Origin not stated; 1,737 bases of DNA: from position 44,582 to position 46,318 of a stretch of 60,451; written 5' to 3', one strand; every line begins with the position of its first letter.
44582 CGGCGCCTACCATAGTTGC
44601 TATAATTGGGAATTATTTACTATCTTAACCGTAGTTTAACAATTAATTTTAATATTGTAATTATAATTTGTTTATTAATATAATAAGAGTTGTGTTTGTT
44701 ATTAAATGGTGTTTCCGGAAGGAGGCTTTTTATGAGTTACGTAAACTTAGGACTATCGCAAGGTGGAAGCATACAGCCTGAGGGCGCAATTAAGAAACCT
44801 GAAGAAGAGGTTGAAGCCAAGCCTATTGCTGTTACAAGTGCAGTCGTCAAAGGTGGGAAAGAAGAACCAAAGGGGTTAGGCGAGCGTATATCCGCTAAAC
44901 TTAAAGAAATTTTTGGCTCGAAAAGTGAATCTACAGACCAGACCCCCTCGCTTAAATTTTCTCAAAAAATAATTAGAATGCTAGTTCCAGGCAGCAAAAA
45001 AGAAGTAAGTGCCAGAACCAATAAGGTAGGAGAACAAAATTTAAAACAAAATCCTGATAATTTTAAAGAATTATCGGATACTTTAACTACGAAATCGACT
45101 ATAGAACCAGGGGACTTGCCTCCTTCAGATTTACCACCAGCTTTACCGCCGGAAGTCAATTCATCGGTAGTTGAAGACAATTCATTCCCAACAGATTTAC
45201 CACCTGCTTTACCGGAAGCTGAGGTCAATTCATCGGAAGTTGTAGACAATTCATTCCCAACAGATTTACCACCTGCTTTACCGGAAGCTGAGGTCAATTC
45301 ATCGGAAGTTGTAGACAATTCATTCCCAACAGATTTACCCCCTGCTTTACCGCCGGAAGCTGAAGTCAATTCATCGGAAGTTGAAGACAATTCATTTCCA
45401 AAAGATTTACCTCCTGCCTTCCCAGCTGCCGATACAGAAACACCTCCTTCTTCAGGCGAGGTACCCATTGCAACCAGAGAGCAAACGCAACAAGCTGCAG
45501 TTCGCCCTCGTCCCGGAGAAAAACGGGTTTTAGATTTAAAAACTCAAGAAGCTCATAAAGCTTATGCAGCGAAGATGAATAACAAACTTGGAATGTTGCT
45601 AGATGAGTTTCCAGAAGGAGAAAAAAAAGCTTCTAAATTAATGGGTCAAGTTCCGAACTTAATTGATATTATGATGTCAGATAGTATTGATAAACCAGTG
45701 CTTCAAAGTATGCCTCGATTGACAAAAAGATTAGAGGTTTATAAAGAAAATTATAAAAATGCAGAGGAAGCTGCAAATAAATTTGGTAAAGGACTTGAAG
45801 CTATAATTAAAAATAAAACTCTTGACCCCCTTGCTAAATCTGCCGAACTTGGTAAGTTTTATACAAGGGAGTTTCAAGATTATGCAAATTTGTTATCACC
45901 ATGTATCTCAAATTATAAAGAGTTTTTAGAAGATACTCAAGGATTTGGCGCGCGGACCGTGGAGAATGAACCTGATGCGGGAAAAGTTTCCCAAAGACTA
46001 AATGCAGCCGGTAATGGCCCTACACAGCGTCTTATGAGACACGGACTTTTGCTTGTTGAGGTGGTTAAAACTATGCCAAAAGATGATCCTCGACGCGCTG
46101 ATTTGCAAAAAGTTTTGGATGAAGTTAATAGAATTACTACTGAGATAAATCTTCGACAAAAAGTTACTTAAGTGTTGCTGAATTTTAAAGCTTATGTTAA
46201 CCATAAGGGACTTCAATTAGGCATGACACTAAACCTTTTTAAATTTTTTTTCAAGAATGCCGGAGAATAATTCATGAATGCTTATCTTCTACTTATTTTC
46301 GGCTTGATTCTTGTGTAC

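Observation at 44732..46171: Proline-rich repeat protein ending in a Dbl-homology (RhoGEF)-like domain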

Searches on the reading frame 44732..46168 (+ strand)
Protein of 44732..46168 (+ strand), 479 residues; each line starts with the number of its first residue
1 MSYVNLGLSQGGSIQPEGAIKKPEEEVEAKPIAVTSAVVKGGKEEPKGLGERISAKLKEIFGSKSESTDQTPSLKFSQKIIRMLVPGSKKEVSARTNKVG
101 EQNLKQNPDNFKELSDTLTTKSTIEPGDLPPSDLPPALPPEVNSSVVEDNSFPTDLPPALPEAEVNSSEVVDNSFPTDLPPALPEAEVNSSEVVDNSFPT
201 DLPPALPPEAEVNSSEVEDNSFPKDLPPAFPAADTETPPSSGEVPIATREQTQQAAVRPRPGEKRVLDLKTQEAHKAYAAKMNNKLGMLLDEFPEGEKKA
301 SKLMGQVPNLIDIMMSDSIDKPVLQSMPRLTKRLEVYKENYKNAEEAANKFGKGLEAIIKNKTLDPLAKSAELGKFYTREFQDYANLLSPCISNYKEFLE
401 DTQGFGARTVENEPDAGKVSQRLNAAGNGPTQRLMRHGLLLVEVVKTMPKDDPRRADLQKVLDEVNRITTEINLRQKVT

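Call 5: search_protein_families(library=pfam, proteins=[window:44732-46168:+], max_evalue=10)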
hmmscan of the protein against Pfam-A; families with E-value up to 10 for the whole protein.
window:44732-46168:+ (479 aa): 1 family
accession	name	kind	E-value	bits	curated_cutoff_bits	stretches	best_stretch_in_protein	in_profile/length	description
PF00621.25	RhoGEF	-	7.4e-09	36.5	27.6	1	373-473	87-180/180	RhoGEF domain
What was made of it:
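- On Dbl-homology (DH) RhoGEF domain, Pfam PF00621: Only profile positions 87-180 of 180 align (call 5).
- Closest known: SopE/SopE2/BopE and WxxxE. Different: The Pfam scan of this protein at E up to 10 returned only PF00621 (call 5).
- Checked: The gathering cut-off is 27.6 (call 5).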

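Call 6: find_homologous_proteins(query=window:44732-46168:+, max_evalue=0.001)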
Query window:44732-46168:+ (479 aa): 6 proteins with E <= 0.001 among 8000 candidates.
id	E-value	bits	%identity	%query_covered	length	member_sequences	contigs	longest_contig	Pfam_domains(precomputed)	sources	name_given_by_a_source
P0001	0.0e+0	1035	100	100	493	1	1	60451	PF00621.26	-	-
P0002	5.1e-130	453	52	99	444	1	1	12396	PF00621.26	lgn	-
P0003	1.3e-118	415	51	100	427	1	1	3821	PF00621.26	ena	-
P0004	1.2e-107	379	49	99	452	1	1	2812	PF00621.26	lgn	-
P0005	1.1e-99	353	42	100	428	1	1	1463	PF00621.26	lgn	-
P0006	1.1e-92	330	44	100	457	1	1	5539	PF00621.26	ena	-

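Call 12: find_related_loci(query=A1, collection=genome_contigs, flank=10000)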
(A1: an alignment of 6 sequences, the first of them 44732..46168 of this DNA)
Query A1 (479 aa) in genome_contigs; peptide patterns used: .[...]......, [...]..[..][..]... (x = any residue, [..] = any of these).
254 stretches matched a pattern, but none encodes a relative of the query by tblastn (E <= 1e-3).
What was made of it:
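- Tried and rejected: GTDB genome scan with the family alignment (call 12).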

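Call 13: find_encoding_contigs(protein=P0002, flank=10000, max_places=4)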
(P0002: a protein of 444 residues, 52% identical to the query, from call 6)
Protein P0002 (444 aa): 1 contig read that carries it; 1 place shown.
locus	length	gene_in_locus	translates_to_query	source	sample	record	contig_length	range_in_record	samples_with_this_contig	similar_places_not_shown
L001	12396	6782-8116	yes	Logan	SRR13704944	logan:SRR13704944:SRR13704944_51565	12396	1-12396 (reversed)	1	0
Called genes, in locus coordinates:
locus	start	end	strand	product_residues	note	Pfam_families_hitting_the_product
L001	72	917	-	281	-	PF01040:UbiA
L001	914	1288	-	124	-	PF03626:COX4_pro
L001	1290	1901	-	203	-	PF00510:COX3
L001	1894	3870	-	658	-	PF00115:COX1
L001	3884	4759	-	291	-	PF00116:COX2 (weak), PF06481:COX_ARM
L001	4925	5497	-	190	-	PF03352:Adenine_glyco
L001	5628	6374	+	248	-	PF02517:Rce1-like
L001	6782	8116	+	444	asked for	PF00621:RhoGEF (weak)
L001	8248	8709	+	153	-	PF01957:NfeD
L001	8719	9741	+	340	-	PF12127:FloA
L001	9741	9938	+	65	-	-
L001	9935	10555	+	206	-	PF01168:Ala_racemase_N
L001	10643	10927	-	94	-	-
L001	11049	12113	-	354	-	-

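Call 14: find_encoding_contigs(protein=P0006, flank=10000, max_places=4)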
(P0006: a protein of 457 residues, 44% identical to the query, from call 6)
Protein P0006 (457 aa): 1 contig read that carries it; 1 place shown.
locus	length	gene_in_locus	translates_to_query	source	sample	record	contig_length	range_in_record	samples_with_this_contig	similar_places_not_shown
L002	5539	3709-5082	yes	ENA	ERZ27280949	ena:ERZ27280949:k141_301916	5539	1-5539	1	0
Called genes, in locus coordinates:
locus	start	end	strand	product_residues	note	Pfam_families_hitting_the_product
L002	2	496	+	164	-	?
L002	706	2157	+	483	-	PF08238:Sel1 (weak)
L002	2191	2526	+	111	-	-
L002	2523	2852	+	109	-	-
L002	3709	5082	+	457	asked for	PF00621:RhoGEF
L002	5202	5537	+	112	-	?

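Call 25: predict_structure(alignment_id=A1)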
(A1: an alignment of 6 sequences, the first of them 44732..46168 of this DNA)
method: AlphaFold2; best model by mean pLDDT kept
length: 479 residues; sequences in the alignment: 6
mean_pLDDT: 54.9   pTM: 0.39
mean pLDDT of the five models: 54.9, 53.6, 49.3, 47.5, 38.5
residues with pLDDT >= 90: 0; 70-90: 173; 50-70: 76; < 50: 230
segments of 3 or more residues with pLDDT < 50: 1-46, 60-78, 80-87, 113-237, 239-261
pLDDT, mean of each block of 10 residues (from residue 1): 30 30 29 31 48 54 37 46 46 52 54 46 37 40 31 37 37 38 34 33 37 34 37 34 31 38 55 70 74 78 77 70 71 81 82 82 77 79 80 76 65 63 76 81 79 78 81 65
secondary structure, 60 per line:
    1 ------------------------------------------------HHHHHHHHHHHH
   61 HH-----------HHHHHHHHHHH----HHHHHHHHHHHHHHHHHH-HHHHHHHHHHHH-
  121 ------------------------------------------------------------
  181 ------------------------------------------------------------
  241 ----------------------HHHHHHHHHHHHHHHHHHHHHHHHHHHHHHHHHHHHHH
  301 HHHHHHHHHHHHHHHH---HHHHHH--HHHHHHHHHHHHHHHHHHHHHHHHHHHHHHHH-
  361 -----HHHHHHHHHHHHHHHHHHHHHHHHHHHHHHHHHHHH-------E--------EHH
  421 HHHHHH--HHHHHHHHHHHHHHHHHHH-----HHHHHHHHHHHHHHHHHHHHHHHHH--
elements in order: H49-62 H74-84 H89-106 H108-119 H263-316 H320-325 H328-359 H366-401 H419-426 H429-447 H453-477
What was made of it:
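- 45092..45517 (+): Disordered acidic proline-rich linker (aa 121-262; 20% Pro, 19% Asp+Glu) carrying six DLPP motifs, five of which fit DLPPx[LF]P. pLDDT is below 50 and no secondary structure is predicted (call 25).
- On Chlamydial type III secretion effector: The N-terminus is disordered and polar (call 25).
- Tried and rejected: First full-length AF2 model (call 25). pLDDT was 54.9 overall.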

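Call 30: fold_search(model_id=the predicted structure, library=pdb)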
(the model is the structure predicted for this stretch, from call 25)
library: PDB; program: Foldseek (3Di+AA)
matches with E <= 10: 647; with E <= 0.001: 0
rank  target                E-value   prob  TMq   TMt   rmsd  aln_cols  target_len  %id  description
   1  5fi0_A                1.1e-03  1.00  0.30  0.40   5.4       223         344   16  Crystal Structure of the P-Rex1 DH/PH tandem in complex with Rac1 (released 2016-04-20)
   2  5fi0_E                1.3e-03  1.00  0.30  0.41   6.2       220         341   17  Crystal Structure of the P-Rex1 DH/PH tandem in complex with Rac1 (released 2016-04-20)
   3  3jv3_B                1.3e-03  1.00  0.28  0.54   6.1       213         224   14  Structure of SH3E-DH unit of murine intersectin-1L (released 2010-07-14)
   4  6nfa                  1.3e-03  1.00  0.21  0.25   9.6       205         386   18  Vav1 inhibited by an allosteric inhibitor: Vav1 inhibitors block GEF activity (released 2019-12-25)
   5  1ki1_B                1.5e-03  1.00  0.23  0.30  10.3       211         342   16  Guanine Nucleotide Exchange Region of Intersectin in Complex with Cdc42 (released 2002-05-29)
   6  4gyv_E                1.5e-03  1.00  0.28  0.57   6.4       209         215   17  Crystal structure of the DH domain of FARP2 (released 2013-03-13)
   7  3jv3_A                1.8e-03  1.00  0.24  0.38   9.9       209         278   15  Structure of SH3E-DH unit of murine intersectin-1L (released 2010-07-14)
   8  3qbv_B                2.0e-03  1.00  0.23  0.34  10.1       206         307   15  Structure of designed orthogonal interaction between CDC42 and nucleotide exchange domains of intersectin (released 2012-02-08)
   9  4yon_A                2.2e-03  1.00  0.26  0.33   9.7       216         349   16  P-Rex1:Rac1 complex (released 2015-07-01)
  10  3qbv_D                2.7e-03  1.00  0.23  0.35   9.6       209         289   16  Structure of designed orthogonal interaction between CDC42 and nucleotide exchange domains of intersectin (released 2012-02-08)
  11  6nf1                  2.9e-03  1.00  0.26  0.23   6.8       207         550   17  Vav1 inhibited by an allosteric inhibitor: Vav1 inhibitors block GEF activity (released 2019-12-25)
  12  5fi1_A                3.0e-03  1.00  0.28  0.37   6.6       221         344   15  Crystal Structure of the P-Rex1 DH/PH tandem in complex with Cdc42 (released 2016-04-20)
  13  2pz1                  3.2e-03  1.00  0.25  0.29   9.4       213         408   16  Crystal Structure of Auto-inhibited Asef (released 2007-08-21)
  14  2dx1                  3.3e-03  1.00  0.26  0.32   9.1       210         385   15  Crystal structure of RhoGEF protein Asef (released 2007-01-02)
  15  3kz1_A                3.5e-03  1.00  0.28  0.37   5.9       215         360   16  Crystal Structure of the Complex of PDZ-RhoGEF DH/PH domains with GTP-gamma-S Activated RhoA (released 2010-04-28)
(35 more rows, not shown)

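Call 65: find_related_loci(query=A1, collection=metagenome_contigs, flank=6000)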
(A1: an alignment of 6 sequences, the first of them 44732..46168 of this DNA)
Query A1 (479 aa) in metagenome_contigs; peptide patterns used: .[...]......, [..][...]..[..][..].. (x = any residue, [..] = any of these).
600 stretches matched a pattern (row limit reached: there are more); 2 encode a relative of the query (tblastn E <= 1e-3); 2 distinct loci.
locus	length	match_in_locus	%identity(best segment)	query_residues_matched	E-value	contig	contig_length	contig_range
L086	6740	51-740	57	256-473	4e-76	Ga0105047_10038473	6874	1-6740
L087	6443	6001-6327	68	1-109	5e-39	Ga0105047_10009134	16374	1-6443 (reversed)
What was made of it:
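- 45126..45417 (+): Tandem repeat: 69-nt (23-aa) unit, 4.2 copies. The central two copies are 68/69 nt identical. JGI contigs L086 and L087 both end inside this region (call 65).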
